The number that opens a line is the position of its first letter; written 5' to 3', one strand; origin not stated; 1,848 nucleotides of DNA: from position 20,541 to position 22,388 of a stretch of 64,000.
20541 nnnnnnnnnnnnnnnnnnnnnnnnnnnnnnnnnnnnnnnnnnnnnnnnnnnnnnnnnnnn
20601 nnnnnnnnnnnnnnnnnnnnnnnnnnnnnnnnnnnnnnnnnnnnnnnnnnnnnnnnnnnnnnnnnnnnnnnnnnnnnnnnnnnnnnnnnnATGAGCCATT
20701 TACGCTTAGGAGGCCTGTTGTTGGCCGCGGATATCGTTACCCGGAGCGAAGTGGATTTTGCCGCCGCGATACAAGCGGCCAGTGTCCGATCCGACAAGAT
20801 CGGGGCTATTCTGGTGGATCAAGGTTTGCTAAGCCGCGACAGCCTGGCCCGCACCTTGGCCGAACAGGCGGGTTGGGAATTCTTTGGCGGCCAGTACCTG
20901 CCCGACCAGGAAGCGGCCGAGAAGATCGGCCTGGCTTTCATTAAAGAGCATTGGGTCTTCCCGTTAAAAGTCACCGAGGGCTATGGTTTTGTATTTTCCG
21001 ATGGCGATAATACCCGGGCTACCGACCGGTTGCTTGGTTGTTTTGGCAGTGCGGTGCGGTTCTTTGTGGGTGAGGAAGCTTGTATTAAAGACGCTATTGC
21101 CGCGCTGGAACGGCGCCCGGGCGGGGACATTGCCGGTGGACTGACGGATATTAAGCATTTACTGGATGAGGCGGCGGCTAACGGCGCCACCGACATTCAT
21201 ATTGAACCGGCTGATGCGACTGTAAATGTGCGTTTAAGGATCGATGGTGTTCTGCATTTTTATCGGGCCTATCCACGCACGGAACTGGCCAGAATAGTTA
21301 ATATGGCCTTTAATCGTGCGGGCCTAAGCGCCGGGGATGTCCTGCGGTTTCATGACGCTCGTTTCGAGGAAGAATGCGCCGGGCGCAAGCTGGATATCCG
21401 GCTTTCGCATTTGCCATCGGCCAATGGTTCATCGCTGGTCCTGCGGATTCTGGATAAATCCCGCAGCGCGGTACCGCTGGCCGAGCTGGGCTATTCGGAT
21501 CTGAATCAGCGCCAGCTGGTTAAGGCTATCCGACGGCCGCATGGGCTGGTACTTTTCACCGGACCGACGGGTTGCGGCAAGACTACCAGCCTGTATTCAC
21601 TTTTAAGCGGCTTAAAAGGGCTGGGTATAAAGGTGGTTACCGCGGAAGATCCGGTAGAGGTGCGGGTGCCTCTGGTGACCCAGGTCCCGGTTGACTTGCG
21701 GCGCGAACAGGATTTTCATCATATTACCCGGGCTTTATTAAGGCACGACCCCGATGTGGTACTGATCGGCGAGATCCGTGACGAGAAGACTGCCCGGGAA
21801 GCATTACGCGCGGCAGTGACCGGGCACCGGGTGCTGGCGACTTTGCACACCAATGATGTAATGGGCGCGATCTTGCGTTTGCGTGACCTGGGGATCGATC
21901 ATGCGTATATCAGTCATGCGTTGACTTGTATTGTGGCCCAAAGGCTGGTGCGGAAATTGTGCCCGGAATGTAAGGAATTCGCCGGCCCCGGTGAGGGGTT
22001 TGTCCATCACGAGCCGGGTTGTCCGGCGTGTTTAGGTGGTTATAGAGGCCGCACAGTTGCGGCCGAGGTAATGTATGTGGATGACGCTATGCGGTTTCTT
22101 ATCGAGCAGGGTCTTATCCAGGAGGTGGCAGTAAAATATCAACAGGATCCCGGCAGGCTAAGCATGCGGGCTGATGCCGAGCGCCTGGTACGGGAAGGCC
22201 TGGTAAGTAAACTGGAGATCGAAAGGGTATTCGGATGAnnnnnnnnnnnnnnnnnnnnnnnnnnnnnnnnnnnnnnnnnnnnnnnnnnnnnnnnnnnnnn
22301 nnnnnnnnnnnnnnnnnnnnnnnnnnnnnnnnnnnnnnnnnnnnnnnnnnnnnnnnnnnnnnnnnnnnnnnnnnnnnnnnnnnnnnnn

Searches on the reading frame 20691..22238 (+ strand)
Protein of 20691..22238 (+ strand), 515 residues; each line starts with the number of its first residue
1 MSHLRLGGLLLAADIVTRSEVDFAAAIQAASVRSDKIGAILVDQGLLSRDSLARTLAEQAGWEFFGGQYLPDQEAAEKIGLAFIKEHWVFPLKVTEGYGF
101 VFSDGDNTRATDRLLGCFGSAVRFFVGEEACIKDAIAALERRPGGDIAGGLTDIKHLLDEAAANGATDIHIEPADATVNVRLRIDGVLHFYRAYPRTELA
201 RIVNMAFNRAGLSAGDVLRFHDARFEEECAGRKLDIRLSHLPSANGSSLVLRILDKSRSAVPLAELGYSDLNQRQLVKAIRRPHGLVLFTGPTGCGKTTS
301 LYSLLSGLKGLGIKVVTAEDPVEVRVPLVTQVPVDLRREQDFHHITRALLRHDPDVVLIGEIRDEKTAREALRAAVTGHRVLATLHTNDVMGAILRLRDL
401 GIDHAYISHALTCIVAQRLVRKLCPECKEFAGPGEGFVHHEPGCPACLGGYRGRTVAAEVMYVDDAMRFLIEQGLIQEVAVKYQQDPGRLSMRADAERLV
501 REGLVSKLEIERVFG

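Call 9: search_protein_families(library=ncbifam, proteins=[window:20691-22238:+], max_evalue=0.00001)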
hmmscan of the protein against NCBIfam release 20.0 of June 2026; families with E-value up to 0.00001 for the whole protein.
window:20691-22238:+ (515 aa): 17 families
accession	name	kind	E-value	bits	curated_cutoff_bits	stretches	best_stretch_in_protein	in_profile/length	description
TIGR02533.1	type_II_gspE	equivalog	3e-95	319.7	630.25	1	154-513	113-485/486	type II secretion system ATPase GspE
TIGR02538.1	type_IV_pilB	equivalog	1.1e-90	304.9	675.65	1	154-513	185-561/564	type IV-A pilus assembly ATPase PilB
NF007755.0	PRK10436.1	equivalog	8.4e-87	291.7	617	1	154-515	89-460/465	type II secretion system protein GspE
NF053534.1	T4PilAsmATPsTfpB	equivalog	5e-76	256.3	850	1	156-513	207-581/584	type IV pilus assembly ATPase TfpB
NF041000.1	ATPase_ComGA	equivalog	1.4e-66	224.2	300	1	156-421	2-266/267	competence type IV pilus ATPase ComGA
TIGR01420.1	pilT_fam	subfamily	1.2e-40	139.8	319.1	1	154-422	2-270/343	PilT/PilU family type 4a pilus ATPase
TIGR02525.1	plasmid_TraJ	equivalog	2.1e-17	63.2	368.3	1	273-397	138-269/372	plasmid transfer ATPase TraJ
NF058587.1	archaellum_moto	equivalog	1.3e-16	60.4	550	1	286-415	277-413/527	archaellum flagellar ATPase motor FlaI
TIGR02524.1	dot_icm_DotB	equivalog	2.5e-15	56.5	463.3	1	274-399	124-258/358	Dot/Icm type IV secretion system ATPase DotB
TIGR02782.1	TrbB_P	equivalog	3.6e-13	49.5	304.55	1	275-402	128-257/303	P-type conjugative transfer ATPase TrbB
TIGR03819.1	heli_sec_ATPase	hypoth_equivalog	2.7e-11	43.2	373.15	1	241-404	134-304/340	TadA family conjugal transfer-associated ATPase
TIGR02788.1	VirB11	equivalog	2.2e-09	36.8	249.95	1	275-401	136-266/308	P-type DNA transfer ATPase VirB11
NF053672.1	bindosome_BasE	exception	2.9e-09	36.2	1000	1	287-400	273-391/512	bindosome assembly system ATPase subunit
NF010469.0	PRK13894.1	subfamily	3.7e-09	36.4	508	1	272-401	137-268/320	conjugal transfer ATPase TrbB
NF053729.1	c-di-GMP_motif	domain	5e-09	35.8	38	1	5-59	1-53/53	cyclic di-GMP-binding domain-containing protein, MshE-related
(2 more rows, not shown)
